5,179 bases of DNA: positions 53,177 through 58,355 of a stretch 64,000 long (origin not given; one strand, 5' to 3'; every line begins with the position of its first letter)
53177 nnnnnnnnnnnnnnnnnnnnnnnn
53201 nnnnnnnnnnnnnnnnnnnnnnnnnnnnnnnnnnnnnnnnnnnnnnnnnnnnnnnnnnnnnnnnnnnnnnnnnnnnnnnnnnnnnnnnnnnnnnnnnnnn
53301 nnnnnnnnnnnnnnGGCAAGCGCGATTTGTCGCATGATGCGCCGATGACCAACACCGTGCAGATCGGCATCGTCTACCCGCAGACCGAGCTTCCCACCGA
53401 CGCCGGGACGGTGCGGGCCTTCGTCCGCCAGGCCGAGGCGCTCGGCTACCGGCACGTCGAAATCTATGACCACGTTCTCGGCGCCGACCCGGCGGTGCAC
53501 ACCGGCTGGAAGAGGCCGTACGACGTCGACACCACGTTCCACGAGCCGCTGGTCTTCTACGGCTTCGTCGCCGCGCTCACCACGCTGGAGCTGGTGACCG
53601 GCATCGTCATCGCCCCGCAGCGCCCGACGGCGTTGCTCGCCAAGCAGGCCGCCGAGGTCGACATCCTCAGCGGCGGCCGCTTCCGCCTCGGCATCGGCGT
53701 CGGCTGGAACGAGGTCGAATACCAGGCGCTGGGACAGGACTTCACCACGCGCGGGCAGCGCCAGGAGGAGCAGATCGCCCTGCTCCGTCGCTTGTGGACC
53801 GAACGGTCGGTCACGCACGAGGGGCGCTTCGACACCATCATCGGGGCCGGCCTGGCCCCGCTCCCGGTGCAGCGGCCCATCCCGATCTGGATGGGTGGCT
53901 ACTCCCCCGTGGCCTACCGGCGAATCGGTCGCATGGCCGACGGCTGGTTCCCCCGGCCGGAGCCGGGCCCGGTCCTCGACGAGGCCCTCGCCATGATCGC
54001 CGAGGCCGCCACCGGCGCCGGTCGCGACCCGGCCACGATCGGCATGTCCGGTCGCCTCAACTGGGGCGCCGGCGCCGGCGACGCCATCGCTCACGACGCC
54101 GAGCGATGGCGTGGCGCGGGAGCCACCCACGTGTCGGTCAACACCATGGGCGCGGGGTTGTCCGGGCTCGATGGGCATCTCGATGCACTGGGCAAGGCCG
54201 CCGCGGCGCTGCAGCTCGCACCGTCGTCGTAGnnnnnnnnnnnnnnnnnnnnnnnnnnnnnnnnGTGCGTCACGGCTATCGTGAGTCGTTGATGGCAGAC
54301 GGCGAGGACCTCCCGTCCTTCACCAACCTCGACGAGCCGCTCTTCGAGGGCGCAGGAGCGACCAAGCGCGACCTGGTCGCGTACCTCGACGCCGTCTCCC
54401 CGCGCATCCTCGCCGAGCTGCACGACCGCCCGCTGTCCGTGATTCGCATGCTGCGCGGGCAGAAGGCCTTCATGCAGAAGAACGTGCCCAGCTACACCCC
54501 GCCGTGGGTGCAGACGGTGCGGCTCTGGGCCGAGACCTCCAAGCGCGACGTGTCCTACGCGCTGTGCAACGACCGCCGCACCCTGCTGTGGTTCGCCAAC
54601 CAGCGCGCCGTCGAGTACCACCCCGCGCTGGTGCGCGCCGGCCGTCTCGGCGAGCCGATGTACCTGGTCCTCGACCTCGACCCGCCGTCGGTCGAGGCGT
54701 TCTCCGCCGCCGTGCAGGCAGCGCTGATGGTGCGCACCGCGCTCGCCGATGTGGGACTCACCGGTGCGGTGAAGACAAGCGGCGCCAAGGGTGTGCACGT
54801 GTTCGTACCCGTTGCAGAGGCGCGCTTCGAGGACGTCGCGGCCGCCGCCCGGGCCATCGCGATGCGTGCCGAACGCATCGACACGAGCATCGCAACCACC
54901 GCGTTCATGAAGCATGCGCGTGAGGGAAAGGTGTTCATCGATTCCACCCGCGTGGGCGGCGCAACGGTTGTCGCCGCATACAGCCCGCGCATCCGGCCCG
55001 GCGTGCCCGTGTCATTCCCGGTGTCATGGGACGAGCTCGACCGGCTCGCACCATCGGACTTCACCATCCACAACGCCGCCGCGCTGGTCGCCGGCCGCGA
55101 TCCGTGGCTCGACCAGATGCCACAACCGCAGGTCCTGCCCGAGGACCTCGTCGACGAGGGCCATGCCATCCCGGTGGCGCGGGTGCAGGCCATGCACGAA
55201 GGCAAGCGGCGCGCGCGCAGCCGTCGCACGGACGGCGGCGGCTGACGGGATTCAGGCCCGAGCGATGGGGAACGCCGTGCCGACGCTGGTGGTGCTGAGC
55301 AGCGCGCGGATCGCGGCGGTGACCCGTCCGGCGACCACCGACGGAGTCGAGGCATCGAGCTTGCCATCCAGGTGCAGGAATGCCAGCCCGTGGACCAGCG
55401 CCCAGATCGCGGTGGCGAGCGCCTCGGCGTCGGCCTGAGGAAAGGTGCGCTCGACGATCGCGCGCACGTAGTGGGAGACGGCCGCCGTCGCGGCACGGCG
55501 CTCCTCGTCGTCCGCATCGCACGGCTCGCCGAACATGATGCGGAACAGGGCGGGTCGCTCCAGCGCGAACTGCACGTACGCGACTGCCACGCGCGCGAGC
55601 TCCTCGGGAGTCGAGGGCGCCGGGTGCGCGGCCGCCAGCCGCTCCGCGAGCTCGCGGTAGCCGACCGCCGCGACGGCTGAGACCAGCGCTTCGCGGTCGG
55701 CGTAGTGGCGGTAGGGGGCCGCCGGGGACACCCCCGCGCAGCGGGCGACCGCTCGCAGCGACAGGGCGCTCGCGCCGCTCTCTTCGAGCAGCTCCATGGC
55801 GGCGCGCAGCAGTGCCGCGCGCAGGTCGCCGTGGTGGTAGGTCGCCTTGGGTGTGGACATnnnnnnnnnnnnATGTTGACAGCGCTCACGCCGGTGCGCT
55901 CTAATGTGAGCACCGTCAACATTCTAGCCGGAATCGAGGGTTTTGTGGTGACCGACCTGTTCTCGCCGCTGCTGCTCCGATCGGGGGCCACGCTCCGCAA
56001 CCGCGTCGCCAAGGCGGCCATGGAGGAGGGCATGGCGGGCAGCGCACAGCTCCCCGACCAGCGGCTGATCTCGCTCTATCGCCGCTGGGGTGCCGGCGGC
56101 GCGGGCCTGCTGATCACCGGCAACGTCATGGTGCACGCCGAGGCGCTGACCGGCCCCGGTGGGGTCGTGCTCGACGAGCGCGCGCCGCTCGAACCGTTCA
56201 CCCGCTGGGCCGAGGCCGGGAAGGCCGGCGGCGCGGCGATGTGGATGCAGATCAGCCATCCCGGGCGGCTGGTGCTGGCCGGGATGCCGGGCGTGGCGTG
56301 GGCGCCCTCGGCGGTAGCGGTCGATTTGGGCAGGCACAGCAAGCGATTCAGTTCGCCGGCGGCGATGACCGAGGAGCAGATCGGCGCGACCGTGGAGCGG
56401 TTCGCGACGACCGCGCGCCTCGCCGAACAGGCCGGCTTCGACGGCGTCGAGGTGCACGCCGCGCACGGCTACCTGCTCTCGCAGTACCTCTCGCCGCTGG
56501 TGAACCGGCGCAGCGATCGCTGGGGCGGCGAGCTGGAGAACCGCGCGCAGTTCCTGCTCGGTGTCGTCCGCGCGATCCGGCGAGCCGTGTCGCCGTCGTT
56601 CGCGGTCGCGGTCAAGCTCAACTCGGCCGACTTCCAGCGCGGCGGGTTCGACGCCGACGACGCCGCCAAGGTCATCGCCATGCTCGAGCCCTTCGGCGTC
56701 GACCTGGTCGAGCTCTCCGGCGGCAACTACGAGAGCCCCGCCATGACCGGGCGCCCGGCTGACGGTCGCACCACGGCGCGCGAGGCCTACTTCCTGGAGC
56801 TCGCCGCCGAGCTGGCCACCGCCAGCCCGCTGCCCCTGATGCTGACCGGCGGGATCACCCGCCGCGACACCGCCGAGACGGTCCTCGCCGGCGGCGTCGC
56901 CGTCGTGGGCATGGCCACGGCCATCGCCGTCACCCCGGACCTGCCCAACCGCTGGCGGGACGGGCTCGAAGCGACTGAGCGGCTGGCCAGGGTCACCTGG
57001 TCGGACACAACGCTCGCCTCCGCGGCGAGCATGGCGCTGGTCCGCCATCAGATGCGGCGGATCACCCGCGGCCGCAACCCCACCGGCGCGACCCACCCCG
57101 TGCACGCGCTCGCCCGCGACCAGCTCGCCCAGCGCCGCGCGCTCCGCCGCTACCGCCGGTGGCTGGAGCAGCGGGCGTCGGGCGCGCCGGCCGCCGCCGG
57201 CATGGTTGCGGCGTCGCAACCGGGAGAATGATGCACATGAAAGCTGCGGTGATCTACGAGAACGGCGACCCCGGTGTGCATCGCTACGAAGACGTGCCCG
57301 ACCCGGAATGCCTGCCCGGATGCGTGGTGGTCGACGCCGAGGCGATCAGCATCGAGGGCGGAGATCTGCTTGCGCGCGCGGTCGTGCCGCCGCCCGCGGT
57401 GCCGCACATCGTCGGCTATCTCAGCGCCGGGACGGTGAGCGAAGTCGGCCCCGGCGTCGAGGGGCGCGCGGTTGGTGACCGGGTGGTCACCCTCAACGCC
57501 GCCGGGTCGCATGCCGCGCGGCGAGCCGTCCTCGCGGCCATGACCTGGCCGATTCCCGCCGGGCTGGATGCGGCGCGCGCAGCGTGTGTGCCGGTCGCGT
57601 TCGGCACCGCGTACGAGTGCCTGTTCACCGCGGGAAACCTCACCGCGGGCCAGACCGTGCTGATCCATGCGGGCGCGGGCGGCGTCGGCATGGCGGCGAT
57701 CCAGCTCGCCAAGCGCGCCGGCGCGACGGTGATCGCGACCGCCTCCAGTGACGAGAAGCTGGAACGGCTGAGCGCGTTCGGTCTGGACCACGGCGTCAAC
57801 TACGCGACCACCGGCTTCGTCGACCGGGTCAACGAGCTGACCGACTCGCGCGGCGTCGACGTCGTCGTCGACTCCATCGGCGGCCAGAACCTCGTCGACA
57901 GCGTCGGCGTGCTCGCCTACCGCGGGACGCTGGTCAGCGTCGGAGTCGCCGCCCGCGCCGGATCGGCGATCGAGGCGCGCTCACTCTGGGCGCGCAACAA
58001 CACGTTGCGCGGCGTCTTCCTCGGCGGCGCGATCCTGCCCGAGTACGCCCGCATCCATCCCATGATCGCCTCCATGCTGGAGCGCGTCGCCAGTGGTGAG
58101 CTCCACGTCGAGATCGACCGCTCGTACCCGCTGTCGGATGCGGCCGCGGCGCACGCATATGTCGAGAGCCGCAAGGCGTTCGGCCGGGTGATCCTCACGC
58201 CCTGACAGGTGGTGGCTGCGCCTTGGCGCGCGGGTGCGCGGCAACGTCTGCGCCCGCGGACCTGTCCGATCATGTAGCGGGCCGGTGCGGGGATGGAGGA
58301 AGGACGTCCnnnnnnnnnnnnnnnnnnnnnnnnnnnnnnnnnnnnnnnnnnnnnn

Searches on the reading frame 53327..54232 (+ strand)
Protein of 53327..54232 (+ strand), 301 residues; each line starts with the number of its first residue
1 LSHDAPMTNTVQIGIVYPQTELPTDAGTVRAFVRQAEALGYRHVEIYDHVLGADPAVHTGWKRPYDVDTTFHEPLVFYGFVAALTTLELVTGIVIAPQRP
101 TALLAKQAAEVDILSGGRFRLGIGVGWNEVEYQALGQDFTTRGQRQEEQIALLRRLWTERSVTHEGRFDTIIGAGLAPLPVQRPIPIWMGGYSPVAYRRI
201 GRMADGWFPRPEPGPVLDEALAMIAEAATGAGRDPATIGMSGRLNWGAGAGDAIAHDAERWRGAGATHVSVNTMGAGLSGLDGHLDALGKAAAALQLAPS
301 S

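Call 39: search_protein_families(library=pfam, proteins=[window:53327-54232:+], max_evalue=0.00001)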
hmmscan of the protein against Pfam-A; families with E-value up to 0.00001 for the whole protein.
window:53327-54232:+ (301 aa): 1 family
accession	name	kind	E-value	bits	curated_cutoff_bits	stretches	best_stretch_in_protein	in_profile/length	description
PF00296.26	Bac_luciferase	-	4e-45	155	27.9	1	24-249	20-233/314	Luciferase-like monooxygenase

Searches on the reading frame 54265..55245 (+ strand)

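Call 39: search_protein_families(library=pfam, proteins=[window:54265-55245:+], max_evalue=0.00001)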
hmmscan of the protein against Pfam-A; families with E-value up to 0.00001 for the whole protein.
window:54265-55245:+ (326 aa): 1 family
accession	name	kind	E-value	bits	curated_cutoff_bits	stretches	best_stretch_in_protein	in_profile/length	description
PF21686.3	LigD_Prim-Pol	-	1.1e-77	261.5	27.4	1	33-281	1-254/254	LigD, primase-polymerase domain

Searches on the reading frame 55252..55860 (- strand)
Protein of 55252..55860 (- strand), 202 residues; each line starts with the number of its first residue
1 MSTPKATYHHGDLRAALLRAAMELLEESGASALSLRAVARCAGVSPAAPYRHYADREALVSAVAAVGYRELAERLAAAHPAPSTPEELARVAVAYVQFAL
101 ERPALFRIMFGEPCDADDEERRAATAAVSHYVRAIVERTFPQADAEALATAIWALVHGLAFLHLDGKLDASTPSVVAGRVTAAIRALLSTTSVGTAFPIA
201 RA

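Call 39: search_protein_families(library=pfam, proteins=[window:55252-55860:-], max_evalue=0.00001)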
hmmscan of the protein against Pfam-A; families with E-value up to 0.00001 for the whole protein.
window:55252-55860:- (202 aa): 2 families
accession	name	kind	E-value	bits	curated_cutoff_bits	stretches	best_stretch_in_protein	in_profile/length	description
PF13305.11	TetR_C_33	-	1.8e-14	54.6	26.8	1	88-173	1-90/103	Tetracyclin repressor-like, C-terminal domain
PF00440.29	TetR_N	-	1.3e-11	44.5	24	1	17-63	1-47/47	Bacterial regulatory proteins, tetR family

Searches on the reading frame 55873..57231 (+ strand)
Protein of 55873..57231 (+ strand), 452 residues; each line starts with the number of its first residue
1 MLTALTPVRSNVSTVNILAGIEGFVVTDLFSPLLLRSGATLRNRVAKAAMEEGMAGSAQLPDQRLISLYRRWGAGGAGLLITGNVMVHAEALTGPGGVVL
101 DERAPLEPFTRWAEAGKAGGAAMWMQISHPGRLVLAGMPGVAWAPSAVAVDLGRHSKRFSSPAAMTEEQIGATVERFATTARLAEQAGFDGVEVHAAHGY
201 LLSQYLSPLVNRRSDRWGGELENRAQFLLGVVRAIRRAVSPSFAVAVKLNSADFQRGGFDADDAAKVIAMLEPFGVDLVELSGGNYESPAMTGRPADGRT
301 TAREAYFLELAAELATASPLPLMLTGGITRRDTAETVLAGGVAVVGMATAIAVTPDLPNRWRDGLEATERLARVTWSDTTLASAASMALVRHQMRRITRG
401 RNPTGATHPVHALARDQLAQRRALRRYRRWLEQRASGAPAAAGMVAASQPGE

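Call 39: search_protein_families(library=pfam, proteins=[window:55873-57231:+], max_evalue=0.00001)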
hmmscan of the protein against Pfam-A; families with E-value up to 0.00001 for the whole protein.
window:55873-57231:+ (452 aa): 1 family
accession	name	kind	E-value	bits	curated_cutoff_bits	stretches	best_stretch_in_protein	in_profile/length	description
PF00724.26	Oxidored_FMN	-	2e-47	162.6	27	1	28-366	1-340/342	NADH:flavin oxidoreductase / NADH oxidase family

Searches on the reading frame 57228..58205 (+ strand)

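Call 39: search_protein_families(library=pfam, proteins=[window:57228-58205:+], max_evalue=0.00001)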
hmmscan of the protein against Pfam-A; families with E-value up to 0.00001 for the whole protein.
window:57228-58205:+ (325 aa): 3 families
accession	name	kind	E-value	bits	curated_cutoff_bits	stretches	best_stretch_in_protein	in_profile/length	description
PF00107.32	ADH_zinc_N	-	1.8e-29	102.8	31.8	1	152-273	1-120/129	Zinc-binding dehydrogenase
PF13602.12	ADH_zinc_N_2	-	2.9e-23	83.7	27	1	185-323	2-134/134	Zinc-binding dehydrogenase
PF08240.17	ADH_N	-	5.9e-08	33.3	23.5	1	30-87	2-61/104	Alcohol dehydrogenase GroES-like domain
